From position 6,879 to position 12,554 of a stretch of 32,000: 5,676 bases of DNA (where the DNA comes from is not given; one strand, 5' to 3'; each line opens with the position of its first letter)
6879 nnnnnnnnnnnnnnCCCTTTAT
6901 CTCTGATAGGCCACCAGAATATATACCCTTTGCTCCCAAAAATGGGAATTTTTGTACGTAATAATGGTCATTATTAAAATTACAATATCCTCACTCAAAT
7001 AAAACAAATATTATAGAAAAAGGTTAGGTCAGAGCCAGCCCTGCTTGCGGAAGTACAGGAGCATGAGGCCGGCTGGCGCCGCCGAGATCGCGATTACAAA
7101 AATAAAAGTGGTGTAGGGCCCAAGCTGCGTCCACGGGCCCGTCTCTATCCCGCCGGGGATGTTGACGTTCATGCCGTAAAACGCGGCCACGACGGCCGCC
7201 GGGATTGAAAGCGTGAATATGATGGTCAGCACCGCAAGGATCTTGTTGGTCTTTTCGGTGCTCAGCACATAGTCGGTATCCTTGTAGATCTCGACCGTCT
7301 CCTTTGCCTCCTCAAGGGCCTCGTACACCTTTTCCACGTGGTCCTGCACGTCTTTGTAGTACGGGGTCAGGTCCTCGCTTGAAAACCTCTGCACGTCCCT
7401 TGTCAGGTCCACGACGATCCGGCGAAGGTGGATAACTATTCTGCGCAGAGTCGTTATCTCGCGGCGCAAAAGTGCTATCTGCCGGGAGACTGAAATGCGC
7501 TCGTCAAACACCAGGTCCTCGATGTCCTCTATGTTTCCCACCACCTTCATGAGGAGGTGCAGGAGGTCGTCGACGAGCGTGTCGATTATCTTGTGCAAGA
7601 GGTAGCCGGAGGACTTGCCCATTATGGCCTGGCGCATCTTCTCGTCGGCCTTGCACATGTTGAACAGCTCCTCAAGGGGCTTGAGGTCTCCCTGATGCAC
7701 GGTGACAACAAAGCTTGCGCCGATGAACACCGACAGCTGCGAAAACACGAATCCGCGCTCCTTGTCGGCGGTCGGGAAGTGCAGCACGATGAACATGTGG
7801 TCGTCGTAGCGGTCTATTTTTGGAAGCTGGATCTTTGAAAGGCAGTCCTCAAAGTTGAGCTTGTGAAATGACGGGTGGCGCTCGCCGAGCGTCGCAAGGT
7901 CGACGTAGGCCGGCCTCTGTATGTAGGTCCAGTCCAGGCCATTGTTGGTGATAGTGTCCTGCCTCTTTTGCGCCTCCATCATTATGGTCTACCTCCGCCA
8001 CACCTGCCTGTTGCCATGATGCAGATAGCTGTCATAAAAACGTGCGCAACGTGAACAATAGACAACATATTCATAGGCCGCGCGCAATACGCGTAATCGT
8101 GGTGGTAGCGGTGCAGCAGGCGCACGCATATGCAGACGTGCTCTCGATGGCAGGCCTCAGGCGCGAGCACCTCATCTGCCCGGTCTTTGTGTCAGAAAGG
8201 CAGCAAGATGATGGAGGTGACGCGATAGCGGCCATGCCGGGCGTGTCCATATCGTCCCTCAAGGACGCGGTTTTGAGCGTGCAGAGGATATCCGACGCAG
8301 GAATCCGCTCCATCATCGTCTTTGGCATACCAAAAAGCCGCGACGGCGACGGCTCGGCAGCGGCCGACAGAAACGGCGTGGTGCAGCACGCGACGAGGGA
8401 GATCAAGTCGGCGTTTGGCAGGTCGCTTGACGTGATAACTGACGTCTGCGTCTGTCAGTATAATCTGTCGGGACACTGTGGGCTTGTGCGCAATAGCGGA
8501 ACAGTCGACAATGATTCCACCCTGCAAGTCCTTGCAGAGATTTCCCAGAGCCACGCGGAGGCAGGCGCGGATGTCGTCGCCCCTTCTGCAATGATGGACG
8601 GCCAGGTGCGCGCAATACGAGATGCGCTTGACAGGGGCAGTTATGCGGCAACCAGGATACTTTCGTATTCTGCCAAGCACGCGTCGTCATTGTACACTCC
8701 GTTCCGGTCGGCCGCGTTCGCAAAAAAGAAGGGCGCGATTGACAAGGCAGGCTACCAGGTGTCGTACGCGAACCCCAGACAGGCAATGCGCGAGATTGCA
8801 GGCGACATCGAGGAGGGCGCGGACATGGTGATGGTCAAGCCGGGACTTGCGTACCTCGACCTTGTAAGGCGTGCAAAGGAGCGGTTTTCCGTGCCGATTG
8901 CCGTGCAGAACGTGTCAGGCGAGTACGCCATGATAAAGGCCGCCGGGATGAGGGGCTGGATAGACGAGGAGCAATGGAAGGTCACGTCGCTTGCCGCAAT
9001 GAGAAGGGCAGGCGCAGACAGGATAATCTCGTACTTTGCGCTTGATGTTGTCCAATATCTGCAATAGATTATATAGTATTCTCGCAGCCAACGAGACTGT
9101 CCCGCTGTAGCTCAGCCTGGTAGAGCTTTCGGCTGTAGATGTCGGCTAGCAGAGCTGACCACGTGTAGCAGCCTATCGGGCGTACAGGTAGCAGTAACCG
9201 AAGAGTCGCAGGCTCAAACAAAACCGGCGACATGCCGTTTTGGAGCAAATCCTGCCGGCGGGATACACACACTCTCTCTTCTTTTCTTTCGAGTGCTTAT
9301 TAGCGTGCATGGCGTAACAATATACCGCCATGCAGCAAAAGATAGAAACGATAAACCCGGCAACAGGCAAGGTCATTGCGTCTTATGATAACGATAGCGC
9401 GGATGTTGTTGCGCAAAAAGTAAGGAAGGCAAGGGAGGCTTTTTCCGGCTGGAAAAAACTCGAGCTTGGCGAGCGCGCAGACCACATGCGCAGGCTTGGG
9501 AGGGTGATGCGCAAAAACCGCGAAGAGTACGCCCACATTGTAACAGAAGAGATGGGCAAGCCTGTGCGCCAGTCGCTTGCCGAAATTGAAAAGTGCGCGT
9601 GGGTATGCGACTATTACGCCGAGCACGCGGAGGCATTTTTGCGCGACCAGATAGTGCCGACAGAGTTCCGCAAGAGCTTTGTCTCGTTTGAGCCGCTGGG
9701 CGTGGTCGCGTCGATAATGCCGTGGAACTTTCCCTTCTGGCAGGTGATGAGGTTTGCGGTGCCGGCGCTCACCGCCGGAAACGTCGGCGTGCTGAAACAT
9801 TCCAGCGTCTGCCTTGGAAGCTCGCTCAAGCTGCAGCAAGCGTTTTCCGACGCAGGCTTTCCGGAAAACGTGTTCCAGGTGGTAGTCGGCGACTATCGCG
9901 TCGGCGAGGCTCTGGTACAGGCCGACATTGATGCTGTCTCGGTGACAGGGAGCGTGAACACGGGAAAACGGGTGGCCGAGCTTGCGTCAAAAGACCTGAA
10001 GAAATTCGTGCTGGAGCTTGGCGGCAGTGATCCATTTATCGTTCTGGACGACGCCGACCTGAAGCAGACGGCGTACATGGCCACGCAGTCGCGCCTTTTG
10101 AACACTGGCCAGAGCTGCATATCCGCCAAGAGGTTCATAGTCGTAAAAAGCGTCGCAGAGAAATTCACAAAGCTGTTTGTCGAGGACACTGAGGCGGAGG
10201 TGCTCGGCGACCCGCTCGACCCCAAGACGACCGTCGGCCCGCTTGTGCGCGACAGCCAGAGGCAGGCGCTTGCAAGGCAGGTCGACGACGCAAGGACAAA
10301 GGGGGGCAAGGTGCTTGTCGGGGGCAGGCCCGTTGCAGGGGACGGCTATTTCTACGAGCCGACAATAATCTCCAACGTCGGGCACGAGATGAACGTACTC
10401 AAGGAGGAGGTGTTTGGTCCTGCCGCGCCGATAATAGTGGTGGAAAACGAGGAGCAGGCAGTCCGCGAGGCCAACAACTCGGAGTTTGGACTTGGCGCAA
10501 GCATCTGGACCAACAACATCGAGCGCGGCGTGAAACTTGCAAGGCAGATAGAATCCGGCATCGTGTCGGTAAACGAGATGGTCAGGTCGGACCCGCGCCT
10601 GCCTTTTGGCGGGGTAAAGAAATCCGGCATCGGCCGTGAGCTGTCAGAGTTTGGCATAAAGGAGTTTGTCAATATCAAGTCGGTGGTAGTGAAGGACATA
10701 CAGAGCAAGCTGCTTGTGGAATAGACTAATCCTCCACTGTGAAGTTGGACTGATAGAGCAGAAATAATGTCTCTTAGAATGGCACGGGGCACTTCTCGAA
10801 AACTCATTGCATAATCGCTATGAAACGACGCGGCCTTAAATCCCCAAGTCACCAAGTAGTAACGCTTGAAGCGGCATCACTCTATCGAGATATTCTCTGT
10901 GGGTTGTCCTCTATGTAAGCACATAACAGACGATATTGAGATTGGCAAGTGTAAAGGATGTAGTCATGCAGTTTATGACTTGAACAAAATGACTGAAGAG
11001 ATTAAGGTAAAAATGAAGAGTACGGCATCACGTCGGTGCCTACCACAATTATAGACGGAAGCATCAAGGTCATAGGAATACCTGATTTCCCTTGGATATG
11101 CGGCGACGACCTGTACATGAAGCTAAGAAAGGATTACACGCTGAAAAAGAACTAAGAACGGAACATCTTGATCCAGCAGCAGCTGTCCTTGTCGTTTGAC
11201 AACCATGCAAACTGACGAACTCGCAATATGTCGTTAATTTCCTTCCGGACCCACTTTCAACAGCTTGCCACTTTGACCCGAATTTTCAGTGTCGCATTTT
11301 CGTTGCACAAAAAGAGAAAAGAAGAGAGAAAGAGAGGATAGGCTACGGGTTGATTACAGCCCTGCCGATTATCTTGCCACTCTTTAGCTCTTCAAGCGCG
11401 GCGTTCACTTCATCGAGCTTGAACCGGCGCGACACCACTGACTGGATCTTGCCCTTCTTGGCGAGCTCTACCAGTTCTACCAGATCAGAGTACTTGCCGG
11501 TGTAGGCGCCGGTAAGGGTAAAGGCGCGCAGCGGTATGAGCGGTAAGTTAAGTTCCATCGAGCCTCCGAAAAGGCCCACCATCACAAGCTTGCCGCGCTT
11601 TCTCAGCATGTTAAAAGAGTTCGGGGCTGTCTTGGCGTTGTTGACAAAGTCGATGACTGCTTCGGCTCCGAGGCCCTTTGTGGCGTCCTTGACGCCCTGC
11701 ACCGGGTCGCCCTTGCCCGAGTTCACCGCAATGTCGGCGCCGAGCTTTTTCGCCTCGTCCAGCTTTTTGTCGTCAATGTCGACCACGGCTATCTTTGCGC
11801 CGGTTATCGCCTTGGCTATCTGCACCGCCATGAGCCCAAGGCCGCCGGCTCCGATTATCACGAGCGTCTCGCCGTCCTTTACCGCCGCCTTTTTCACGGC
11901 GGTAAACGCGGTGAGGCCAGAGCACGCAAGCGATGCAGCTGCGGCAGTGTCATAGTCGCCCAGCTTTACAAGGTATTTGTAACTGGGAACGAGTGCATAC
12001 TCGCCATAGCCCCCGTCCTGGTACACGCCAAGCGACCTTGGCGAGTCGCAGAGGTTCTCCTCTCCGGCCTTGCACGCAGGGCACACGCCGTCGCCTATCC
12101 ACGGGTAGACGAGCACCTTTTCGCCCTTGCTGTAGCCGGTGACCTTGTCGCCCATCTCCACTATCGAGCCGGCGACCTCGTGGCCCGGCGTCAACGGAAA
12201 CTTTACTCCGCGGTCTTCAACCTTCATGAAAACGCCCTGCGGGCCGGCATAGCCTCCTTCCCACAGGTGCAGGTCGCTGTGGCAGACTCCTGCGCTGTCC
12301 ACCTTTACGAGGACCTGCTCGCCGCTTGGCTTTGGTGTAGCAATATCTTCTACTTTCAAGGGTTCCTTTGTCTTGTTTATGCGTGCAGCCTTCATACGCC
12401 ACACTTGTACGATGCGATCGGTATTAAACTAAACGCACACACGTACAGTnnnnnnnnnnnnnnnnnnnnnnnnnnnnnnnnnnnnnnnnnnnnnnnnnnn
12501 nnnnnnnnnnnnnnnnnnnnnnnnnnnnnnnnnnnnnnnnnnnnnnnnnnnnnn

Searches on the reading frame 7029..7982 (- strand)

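Call 18: search_protein_families(library=pfam, proteins=[window:7029-7982:-], max_evalue=0.001)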
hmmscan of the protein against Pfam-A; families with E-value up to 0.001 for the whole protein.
window:7029-7982:- (317 aa): 1 family
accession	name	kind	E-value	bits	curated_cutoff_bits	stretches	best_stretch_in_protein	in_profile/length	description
PF01544.23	CorA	-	7.4e-54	183.5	27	1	15-313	3-292/292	CorA-like Mg2+ transporter protein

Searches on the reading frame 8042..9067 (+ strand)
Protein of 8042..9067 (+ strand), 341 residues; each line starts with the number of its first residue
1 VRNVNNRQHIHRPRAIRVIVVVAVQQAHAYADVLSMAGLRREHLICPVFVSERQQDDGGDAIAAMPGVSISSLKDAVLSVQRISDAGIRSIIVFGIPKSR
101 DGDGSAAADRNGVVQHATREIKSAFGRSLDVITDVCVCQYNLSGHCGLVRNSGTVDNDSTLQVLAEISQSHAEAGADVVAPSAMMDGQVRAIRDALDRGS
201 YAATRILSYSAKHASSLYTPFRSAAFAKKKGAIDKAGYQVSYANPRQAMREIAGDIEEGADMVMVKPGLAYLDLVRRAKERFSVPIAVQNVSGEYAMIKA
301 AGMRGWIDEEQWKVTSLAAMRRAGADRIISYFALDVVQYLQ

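Call 18: search_protein_families(library=pfam, proteins=[window:8042-9067:+], max_evalue=0.001)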
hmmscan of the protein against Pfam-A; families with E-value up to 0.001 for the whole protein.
window:8042-9067:+ (341 aa): 1 family
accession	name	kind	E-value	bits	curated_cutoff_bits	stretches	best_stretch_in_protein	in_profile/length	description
PF00490.27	ALAD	-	1e-112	376.9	24.6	1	28-338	11-316/317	Delta-aminolevulinic acid dehydratase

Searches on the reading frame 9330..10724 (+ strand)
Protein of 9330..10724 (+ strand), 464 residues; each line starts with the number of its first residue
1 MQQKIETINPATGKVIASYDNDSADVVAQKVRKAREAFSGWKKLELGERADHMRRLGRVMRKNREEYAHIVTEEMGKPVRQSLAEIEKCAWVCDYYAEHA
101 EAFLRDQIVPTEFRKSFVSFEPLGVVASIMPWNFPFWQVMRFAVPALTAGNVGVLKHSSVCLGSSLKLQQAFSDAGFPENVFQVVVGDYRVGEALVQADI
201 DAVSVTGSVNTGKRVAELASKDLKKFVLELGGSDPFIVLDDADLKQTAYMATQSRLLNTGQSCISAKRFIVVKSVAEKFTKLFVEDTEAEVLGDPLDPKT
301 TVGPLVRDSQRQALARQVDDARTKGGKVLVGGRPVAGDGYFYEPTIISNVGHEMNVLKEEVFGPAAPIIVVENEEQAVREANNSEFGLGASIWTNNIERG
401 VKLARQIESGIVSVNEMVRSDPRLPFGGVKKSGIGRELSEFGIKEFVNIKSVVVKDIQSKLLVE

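Call 18: search_protein_families(library=pfam, proteins=[window:9330-10724:+], max_evalue=0.001)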
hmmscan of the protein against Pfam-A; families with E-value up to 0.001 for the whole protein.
window:9330-10724:+ (464 aa): 1 family
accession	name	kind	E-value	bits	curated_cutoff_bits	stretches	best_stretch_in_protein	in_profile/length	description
PF00171.27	Aldedh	-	4.4e-147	490.8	23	1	3-452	7-461/461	Aldehyde dehydrogenase family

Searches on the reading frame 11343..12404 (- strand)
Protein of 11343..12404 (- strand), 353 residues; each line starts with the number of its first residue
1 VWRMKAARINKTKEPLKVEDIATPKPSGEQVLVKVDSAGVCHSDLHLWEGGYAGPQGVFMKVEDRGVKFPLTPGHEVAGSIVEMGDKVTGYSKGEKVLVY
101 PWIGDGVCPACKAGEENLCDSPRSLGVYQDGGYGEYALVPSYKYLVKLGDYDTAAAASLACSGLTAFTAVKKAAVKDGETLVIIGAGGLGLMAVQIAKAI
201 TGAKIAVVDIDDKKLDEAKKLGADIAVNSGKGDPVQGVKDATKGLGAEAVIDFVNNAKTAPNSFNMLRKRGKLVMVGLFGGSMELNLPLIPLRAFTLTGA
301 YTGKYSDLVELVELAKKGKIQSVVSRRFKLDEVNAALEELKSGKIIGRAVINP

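Call 18: search_protein_families(library=pfam, proteins=[window:11343-12404:-], max_evalue=0.001)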
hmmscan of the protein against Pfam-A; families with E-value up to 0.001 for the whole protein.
window:11343-12404:- (353 aa): 5 families
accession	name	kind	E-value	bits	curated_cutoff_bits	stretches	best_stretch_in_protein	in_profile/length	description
PF00107.32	ADH_zinc_N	-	8.7e-30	103.8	31.8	1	188-316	1-128/129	Zinc-binding dehydrogenase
PF08240.17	ADH_N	-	1.5e-28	99.5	23.5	1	29-148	3-102/104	Alcohol dehydrogenase GroES-like domain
PF13602.12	ADH_zinc_N_2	-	1e-15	59.3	27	1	221-351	1-134/134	Zinc-binding dehydrogenase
PF16912.11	Glu_dehyd_C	-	1.3e-06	28.5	34.9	1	165-338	18-199/211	Glucose dehydrogenase C-terminus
PF01262.27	AlaDh_PNT_C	-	0.00037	20.4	23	1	175-227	26-78/214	Alanine dehydrogenase/PNT, C-terminal domain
